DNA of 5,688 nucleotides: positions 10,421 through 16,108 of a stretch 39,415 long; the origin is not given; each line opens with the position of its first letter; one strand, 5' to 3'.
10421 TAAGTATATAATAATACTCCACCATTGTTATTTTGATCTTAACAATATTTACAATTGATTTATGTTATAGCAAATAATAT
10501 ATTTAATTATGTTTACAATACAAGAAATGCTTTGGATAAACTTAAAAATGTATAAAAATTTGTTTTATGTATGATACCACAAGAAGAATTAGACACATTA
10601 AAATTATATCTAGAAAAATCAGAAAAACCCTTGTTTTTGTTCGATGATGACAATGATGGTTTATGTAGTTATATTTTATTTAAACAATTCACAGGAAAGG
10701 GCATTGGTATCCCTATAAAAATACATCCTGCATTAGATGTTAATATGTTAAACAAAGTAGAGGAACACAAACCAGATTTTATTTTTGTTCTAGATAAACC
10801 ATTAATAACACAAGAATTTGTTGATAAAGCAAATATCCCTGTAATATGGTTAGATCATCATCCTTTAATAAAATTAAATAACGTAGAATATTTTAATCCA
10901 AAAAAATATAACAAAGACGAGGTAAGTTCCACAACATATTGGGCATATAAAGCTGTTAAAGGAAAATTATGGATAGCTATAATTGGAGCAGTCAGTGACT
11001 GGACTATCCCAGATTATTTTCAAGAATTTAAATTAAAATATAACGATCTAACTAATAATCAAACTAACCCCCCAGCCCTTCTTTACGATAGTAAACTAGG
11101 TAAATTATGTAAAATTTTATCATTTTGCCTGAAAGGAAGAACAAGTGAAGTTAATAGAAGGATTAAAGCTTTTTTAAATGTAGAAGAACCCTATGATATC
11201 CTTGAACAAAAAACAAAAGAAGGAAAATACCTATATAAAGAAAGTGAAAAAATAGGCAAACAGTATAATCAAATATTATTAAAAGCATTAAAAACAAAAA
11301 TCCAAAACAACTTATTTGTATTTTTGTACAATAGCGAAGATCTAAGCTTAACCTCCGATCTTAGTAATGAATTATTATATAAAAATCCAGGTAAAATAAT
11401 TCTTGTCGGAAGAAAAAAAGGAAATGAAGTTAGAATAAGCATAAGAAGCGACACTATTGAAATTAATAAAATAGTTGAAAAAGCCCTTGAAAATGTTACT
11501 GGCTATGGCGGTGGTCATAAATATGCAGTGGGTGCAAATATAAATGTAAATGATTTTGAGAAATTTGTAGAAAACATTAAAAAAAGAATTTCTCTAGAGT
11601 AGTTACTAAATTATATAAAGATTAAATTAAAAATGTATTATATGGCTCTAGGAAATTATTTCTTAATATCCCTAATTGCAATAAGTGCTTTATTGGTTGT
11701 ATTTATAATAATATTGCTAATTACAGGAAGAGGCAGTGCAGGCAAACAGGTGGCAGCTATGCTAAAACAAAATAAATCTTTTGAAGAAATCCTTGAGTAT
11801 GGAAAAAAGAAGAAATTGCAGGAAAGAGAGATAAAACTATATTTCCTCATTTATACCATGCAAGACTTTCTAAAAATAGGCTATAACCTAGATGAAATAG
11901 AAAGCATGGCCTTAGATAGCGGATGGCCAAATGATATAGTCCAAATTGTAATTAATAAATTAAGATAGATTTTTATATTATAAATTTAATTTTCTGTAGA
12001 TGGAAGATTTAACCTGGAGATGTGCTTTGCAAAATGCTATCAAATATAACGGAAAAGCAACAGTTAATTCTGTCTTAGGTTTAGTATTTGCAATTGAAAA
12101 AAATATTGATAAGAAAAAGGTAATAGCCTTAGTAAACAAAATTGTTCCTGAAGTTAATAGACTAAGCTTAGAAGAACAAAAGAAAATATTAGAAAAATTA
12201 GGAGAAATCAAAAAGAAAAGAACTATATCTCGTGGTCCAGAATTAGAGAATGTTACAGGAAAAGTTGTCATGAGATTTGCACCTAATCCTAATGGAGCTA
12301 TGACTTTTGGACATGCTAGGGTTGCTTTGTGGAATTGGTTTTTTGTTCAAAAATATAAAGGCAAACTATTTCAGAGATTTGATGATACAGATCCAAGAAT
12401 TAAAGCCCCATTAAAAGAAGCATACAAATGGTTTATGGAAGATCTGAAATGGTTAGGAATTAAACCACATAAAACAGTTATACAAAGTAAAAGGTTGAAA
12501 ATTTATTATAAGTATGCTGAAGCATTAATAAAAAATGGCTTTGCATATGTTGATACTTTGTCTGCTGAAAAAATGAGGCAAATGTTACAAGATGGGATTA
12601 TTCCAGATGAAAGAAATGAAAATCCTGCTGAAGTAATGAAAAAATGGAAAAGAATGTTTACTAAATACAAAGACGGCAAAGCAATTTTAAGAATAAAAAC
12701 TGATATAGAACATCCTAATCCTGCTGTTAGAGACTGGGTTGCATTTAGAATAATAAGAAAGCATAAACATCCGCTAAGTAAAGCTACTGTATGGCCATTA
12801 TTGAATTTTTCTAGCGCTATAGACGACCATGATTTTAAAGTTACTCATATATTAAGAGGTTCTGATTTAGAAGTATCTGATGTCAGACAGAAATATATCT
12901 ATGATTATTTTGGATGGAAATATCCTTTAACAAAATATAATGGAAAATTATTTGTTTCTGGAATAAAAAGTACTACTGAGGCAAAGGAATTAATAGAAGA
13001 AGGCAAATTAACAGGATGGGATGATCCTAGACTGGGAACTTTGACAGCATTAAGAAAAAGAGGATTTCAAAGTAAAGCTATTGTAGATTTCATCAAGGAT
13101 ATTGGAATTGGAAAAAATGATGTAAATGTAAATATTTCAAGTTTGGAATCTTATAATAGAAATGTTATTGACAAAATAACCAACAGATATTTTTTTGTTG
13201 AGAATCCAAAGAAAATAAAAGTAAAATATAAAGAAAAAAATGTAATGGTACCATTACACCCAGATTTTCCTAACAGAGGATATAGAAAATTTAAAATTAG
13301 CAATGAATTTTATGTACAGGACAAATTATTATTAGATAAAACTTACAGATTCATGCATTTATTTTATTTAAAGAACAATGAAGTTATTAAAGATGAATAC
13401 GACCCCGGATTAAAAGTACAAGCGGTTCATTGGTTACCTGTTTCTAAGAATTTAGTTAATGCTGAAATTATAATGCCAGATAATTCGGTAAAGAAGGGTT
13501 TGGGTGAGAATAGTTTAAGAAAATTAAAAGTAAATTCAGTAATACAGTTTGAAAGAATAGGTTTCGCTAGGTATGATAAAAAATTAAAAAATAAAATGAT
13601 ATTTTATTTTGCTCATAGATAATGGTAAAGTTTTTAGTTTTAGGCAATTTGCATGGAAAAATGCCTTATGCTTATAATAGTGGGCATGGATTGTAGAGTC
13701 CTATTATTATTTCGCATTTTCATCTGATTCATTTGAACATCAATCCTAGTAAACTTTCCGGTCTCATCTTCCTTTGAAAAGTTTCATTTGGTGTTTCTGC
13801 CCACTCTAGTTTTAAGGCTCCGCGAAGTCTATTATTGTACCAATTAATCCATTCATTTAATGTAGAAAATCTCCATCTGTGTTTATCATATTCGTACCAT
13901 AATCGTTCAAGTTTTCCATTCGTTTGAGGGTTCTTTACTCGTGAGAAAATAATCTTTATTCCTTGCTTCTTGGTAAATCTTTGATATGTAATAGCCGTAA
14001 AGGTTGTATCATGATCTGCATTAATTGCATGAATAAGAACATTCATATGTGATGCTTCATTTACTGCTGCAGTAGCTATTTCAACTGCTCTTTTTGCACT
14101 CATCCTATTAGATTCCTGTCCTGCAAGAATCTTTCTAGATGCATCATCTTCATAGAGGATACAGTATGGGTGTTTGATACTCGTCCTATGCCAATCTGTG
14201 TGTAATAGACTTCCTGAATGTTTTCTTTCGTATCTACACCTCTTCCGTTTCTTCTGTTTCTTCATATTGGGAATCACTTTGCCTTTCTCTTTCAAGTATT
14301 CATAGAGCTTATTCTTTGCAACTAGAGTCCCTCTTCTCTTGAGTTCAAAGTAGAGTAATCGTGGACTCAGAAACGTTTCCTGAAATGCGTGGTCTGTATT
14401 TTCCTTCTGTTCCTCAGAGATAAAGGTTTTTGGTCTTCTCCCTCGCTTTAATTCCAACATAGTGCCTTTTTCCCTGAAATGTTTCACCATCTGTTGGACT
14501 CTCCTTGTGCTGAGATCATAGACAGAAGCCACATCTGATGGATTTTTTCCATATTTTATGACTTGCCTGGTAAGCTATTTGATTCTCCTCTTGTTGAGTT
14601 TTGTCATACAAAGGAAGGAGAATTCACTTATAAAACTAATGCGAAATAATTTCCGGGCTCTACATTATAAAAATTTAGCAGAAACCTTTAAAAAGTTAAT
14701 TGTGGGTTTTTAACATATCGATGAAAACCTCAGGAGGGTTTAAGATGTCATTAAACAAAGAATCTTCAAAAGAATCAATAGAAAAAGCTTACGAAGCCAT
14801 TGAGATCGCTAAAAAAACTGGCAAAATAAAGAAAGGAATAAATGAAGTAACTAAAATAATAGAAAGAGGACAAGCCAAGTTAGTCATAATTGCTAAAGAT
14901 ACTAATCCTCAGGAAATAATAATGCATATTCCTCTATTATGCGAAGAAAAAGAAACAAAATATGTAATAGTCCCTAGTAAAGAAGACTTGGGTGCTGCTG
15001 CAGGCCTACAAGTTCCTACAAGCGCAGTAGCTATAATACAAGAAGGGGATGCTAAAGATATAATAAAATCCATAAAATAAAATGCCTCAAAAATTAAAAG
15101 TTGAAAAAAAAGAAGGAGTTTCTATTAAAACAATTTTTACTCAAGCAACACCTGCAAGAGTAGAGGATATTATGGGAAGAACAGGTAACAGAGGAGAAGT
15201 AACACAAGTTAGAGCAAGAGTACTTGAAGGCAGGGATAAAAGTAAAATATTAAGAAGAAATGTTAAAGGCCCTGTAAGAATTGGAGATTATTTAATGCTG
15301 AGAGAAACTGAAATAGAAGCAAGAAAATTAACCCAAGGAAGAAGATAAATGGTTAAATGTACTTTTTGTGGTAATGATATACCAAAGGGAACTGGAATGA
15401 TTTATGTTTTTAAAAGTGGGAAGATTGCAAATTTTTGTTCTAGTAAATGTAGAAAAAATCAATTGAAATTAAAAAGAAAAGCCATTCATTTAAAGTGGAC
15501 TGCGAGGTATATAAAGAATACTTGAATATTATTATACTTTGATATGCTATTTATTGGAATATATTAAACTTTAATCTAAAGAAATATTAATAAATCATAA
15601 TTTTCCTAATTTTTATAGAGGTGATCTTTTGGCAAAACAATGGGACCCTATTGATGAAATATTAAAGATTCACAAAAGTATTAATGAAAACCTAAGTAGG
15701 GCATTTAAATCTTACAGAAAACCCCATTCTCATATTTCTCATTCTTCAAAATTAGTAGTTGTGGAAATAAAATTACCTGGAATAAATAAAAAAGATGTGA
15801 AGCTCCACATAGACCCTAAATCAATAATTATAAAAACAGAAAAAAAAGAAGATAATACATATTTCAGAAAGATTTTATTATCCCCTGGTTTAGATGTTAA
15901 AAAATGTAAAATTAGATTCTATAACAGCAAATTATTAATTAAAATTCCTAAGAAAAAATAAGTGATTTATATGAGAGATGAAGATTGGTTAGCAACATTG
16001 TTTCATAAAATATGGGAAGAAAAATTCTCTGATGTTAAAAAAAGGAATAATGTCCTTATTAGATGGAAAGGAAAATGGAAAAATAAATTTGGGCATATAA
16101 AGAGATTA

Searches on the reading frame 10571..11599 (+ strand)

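Call 72: search_protein_families(library=pfam, proteins=[window:10571-11599:+], max_evalue=0.0001)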
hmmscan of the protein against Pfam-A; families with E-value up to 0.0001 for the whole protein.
window:10571-11599:+ (343 aa): 2 families
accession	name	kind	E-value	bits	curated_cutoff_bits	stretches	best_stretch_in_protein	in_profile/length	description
PF02272.25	DHHA1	-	9e-13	49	25.9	1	265-341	22-101/102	DHHA1 domain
PF01368.27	DHH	-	1.5e-05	25.7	28.1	1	26-130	8-103/125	DHH family, N-terminal domain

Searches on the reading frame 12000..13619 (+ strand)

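Call 38: search_protein_families(library=pfam, proteins=[window:12000-13619:+], max_evalue=0.001)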
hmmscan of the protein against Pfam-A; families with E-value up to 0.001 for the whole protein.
window:12000-13619:+ (540 aa): 3 families
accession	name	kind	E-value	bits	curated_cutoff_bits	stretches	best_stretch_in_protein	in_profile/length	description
PF00749.27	tRNA-synt_1c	-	2e-61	208.1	23.4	1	88-391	1-313/314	tRNA synthetases class I (E and Q), catalytic domain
PF03950.23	tRNA-synt_1c_C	-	1.2e-11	45.1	23.9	1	395-466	2-79/91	tRNA synthetases class I (E and Q), anti-codon binding domain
PF20974.2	tRNA-synt_1c_C2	-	1.6e-08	35.5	23.9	1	476-526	2-69/69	tRNA synthetases class I (E and Q), anti-codon binding domain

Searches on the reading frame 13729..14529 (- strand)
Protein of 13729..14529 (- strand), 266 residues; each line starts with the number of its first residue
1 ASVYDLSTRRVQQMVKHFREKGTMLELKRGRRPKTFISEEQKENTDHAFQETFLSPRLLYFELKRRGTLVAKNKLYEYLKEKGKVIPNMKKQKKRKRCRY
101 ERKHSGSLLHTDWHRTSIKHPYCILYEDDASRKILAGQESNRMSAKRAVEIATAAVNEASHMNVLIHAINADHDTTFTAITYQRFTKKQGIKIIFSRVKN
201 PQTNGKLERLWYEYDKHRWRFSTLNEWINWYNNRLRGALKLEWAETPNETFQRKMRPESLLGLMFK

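Call 38: search_protein_families(library=pfam, proteins=[window:13729-14529:-], max_evalue=0.001)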
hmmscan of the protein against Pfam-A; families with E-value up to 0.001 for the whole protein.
window:13729-14529:- (266 aa): 1 family
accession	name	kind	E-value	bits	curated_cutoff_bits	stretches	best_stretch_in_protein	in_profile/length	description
PF00665.32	rve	-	4.7e-09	36.9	32.6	1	104-201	3-102/102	Integrase core domain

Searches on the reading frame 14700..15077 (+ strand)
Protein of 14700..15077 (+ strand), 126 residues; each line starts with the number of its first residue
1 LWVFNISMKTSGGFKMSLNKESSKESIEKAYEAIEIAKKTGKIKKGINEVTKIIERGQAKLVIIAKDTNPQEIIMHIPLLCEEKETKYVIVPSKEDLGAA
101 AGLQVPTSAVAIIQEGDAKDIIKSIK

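Call 38: search_protein_families(library=pfam, proteins=[window:14700-15077:+], max_evalue=0.001)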
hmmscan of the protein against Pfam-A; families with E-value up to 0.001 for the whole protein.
window:14700-15077:+ (126 aa): 3 families
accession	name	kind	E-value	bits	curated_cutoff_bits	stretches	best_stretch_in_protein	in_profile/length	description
PF01248.31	Ribosomal_L7Ae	-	9.7e-32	109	22.1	1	29-121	2-94/95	Ribosomal protein L7Ae/L30e/S12e/Gadd45 family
PF15608.11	PELOTA_1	-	6.9e-05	23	25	1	23-92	3-69/81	PELOTA RNA binding domain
PF08228.16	RNase_P_pop3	-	0.00015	22.3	22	1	37-92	50-107/158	RNase P subunit Pop3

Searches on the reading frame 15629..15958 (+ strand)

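Call 38: search_protein_families(library=pfam, proteins=[window:15629-15958:+], max_evalue=0.001)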
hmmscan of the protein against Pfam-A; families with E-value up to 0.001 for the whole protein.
window:15629-15958:+ (110 aa): 2 families
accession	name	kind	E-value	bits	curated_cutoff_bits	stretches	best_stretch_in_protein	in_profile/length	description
PF04969.22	CS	-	9.9e-05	23.7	21.3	1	40-108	9-78/78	CS domain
PF00011.27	HSP20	-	0.00024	21.6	20.8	0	41-110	7-89/102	Hsp20/alpha crystallin family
